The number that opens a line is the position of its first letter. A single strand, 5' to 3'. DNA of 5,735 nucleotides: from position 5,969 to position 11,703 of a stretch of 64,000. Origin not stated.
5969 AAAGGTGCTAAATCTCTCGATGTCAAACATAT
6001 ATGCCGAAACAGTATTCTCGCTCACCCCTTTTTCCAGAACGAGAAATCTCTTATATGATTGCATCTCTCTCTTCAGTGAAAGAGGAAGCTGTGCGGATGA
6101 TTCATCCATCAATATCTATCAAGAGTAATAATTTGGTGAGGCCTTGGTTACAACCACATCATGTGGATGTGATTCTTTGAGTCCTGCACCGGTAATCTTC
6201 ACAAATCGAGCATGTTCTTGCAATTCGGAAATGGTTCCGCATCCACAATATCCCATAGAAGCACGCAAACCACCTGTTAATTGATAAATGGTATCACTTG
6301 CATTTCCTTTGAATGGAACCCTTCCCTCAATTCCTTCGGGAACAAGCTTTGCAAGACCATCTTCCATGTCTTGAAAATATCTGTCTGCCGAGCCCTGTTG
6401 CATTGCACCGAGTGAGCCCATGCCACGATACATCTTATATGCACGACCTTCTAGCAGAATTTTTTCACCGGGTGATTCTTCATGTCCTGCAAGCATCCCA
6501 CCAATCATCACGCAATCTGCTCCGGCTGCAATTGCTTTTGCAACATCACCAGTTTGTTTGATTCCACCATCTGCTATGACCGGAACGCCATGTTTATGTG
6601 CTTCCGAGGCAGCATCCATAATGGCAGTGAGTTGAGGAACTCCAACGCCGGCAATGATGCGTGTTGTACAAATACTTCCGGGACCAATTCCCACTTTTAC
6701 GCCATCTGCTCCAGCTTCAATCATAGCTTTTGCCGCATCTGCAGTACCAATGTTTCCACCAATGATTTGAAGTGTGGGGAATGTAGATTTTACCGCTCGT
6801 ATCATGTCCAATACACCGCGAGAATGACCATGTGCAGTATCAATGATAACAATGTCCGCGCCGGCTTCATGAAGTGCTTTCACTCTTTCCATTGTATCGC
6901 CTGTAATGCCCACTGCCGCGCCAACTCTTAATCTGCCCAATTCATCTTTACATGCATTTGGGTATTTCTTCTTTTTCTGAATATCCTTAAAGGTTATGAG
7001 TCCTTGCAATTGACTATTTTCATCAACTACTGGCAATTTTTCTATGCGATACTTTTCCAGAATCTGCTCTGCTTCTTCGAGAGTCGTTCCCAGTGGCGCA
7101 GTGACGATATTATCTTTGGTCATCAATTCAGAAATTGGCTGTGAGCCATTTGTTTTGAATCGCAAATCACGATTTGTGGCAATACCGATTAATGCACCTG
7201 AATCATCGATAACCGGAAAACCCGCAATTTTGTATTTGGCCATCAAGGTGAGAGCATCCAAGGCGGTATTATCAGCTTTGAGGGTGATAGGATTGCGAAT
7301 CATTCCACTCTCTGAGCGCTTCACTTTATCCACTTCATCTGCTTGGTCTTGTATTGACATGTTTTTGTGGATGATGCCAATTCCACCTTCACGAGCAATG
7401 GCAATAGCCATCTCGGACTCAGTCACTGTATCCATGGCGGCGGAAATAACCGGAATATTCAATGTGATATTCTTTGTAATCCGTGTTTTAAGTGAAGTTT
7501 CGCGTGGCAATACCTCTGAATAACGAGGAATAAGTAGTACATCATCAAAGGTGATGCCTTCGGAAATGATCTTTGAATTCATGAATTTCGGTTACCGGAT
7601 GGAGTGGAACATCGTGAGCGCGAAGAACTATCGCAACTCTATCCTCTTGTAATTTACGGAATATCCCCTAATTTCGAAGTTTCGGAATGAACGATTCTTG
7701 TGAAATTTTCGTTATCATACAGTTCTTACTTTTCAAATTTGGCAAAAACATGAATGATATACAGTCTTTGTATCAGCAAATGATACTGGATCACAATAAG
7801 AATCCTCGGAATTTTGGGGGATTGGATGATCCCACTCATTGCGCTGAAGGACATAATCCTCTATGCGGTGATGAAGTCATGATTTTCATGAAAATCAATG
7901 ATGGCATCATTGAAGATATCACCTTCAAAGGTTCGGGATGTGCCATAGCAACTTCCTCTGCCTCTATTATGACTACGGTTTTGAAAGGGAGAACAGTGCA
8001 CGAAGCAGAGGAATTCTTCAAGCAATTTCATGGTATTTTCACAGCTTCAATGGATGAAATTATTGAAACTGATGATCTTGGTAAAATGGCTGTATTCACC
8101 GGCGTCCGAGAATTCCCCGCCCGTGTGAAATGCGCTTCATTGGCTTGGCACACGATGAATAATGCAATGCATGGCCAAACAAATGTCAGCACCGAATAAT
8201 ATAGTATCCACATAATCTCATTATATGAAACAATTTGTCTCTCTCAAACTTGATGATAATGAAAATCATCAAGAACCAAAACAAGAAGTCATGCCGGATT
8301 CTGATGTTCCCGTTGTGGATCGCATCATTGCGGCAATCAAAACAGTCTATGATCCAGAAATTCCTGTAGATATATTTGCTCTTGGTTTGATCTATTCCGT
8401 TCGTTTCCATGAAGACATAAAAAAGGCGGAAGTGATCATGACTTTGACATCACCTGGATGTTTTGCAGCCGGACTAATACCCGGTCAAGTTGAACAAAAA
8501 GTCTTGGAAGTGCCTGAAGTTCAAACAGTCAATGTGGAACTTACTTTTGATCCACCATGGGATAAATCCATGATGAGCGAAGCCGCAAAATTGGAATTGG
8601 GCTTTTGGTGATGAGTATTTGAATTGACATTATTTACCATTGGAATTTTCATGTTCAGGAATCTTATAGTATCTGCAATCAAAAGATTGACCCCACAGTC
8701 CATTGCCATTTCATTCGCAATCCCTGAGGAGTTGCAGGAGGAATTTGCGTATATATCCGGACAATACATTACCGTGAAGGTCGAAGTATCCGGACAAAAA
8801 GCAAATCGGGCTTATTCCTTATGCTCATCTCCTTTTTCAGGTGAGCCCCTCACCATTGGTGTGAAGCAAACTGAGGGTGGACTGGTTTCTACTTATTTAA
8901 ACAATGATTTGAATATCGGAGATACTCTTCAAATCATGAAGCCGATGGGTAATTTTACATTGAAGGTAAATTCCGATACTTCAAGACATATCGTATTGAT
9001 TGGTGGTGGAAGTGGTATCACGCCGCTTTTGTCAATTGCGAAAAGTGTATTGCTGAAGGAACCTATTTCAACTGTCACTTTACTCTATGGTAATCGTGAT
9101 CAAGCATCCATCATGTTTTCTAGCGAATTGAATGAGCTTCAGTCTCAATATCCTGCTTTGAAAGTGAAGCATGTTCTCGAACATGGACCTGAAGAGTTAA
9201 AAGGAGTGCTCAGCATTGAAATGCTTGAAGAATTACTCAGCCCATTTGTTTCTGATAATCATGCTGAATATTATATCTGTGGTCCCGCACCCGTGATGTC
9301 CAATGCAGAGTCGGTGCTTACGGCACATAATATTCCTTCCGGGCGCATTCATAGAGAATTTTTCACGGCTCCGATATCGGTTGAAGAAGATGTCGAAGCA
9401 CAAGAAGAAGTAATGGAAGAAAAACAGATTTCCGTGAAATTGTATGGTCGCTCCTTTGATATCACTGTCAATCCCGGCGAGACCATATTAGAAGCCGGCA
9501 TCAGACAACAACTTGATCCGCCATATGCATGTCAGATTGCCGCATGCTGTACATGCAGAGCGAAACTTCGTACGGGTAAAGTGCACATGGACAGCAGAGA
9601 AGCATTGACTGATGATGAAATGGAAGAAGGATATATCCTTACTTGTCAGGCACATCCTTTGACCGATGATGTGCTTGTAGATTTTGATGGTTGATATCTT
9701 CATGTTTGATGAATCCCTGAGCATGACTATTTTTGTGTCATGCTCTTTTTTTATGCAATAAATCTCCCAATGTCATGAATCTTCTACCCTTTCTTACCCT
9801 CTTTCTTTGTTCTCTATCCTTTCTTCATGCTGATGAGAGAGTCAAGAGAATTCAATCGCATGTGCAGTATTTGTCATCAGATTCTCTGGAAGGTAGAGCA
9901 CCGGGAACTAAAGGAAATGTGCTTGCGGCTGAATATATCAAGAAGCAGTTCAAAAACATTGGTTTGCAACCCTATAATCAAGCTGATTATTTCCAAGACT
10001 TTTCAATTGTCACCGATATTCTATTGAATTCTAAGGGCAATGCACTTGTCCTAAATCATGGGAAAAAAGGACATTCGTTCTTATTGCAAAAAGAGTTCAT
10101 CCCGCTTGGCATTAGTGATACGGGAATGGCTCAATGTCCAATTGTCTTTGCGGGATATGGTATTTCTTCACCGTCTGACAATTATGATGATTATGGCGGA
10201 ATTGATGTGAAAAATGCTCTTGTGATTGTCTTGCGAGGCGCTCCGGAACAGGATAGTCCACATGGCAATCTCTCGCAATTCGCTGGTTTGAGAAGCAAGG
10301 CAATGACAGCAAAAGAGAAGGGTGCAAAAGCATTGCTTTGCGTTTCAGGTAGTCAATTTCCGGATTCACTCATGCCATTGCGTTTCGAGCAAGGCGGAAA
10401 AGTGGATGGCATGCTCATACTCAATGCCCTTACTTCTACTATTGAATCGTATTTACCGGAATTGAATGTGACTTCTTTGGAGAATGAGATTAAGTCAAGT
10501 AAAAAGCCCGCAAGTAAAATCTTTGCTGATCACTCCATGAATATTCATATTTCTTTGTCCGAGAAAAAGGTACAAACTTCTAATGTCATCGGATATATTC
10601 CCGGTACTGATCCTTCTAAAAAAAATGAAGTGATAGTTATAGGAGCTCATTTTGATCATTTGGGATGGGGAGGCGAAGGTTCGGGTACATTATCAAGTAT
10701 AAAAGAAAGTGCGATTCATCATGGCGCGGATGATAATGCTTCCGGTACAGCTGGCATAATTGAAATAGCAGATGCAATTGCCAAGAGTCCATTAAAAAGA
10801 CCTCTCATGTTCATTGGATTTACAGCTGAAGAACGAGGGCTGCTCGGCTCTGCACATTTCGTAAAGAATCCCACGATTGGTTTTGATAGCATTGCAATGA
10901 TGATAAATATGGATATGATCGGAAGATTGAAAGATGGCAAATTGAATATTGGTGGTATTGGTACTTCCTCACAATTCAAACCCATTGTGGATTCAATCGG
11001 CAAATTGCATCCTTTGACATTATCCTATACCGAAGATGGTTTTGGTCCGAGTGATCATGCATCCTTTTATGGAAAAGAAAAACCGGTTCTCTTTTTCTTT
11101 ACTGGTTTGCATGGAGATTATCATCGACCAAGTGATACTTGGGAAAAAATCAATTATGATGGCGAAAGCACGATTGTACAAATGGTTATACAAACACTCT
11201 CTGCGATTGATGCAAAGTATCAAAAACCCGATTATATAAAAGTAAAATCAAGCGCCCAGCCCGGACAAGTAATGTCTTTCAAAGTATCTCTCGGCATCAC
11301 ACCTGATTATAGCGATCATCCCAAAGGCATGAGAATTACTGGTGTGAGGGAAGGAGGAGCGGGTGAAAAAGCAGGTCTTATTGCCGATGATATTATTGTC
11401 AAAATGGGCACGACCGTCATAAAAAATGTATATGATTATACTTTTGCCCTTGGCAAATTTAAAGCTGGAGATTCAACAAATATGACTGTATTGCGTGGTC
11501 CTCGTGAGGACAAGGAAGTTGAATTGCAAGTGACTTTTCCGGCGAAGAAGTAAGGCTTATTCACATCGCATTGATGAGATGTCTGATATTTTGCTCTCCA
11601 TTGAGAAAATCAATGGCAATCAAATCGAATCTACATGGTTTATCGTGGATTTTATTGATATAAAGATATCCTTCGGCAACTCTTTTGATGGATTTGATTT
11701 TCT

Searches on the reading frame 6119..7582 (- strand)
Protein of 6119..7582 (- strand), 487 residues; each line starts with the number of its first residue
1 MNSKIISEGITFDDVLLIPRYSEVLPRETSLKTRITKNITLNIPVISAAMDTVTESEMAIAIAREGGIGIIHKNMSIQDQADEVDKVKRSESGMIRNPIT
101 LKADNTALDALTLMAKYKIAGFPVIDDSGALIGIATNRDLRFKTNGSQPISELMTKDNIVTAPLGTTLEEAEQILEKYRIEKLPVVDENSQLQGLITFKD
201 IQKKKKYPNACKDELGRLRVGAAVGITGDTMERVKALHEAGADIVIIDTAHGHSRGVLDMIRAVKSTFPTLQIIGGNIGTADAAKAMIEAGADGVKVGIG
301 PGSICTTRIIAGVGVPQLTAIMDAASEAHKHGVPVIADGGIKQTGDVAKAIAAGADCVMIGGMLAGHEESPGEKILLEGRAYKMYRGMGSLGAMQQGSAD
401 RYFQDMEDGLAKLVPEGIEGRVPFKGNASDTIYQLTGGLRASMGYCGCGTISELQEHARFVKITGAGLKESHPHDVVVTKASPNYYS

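Call 58: search_protein_families(library=pfam, proteins=[window:6119-7582:-], max_evalue=0.000001)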
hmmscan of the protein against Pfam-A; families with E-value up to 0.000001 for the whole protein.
window:6119-7582:- (487 aa): 4 families
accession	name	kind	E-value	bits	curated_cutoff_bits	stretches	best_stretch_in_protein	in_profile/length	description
PF00478.31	IMPDH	-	4.7e-167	555.7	25.6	1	9-474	1-345/345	IMP dehydrogenase / GMP reductase domain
PF00571.33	CBS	-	1.7e-25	89.5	24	2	150-203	1-53/57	CBS domain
PF03060.21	NMO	-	4.4e-11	43.2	28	0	212-373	84-234/331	Nitronate monooxygenase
PF01070.24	FMN_dh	-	7e-10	38.9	24.9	1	278-364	226-305/350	FMN-dependent dehydrogenase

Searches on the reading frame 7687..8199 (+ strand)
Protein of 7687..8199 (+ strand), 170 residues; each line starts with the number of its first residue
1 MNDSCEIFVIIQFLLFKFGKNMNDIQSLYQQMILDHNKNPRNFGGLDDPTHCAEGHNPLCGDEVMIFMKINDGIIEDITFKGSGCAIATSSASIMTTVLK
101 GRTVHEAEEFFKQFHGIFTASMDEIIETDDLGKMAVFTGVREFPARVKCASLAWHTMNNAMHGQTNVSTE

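Call 58: search_protein_families(library=pfam, proteins=[window:7687-8199:+], max_evalue=0.000001)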
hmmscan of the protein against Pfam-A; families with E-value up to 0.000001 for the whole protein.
window:7687-8199:+ (170 aa): 1 family
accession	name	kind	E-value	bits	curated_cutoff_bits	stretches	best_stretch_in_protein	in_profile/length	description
PF01592.21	NifU_N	-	1.5e-24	87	22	1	29-149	2-126/127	NifU-like N terminal domain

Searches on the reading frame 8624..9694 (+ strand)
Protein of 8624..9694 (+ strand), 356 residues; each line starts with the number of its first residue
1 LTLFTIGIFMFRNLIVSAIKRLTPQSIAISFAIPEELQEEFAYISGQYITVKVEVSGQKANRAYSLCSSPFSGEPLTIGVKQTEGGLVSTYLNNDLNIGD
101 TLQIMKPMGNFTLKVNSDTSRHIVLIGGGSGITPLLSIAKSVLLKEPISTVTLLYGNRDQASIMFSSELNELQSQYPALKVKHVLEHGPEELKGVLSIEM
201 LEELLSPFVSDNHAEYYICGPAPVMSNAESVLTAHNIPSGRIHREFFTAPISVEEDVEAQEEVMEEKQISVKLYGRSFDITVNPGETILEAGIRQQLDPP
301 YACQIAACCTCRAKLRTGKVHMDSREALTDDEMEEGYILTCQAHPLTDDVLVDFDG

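Call 58: search_protein_families(library=pfam, proteins=[window:8624-9694:+], max_evalue=0.000001)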
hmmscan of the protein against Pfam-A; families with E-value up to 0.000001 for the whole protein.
window:8624-9694:+ (356 aa): 3 families
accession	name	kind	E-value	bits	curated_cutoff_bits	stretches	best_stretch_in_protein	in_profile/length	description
PF00175.26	NAD_binding_1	-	3.4e-19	69.9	22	1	125-227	1-106/109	Oxidoreductase NAD-binding domain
PF00111.32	Fer2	-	1.8e-13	50.7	21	1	274-345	4-76/77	2Fe-2S iron-sulfur cluster binding domain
PF00970.30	FAD_binding_6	-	3.8e-13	50.1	21.1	1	16-111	4-97/99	Oxidoreductase FAD-binding domain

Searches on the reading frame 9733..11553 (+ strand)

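Call 58: search_protein_families(library=pfam, proteins=[window:9733-11553:+], max_evalue=0.000001)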
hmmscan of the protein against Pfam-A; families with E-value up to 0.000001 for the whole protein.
window:9733-11553:+ (606 aa): 1 family
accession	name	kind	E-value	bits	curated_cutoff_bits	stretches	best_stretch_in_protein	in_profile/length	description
PF04389.22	Peptidase_M28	-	6.5e-40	137.4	21.3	1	284-487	1-191/193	Peptidase family M28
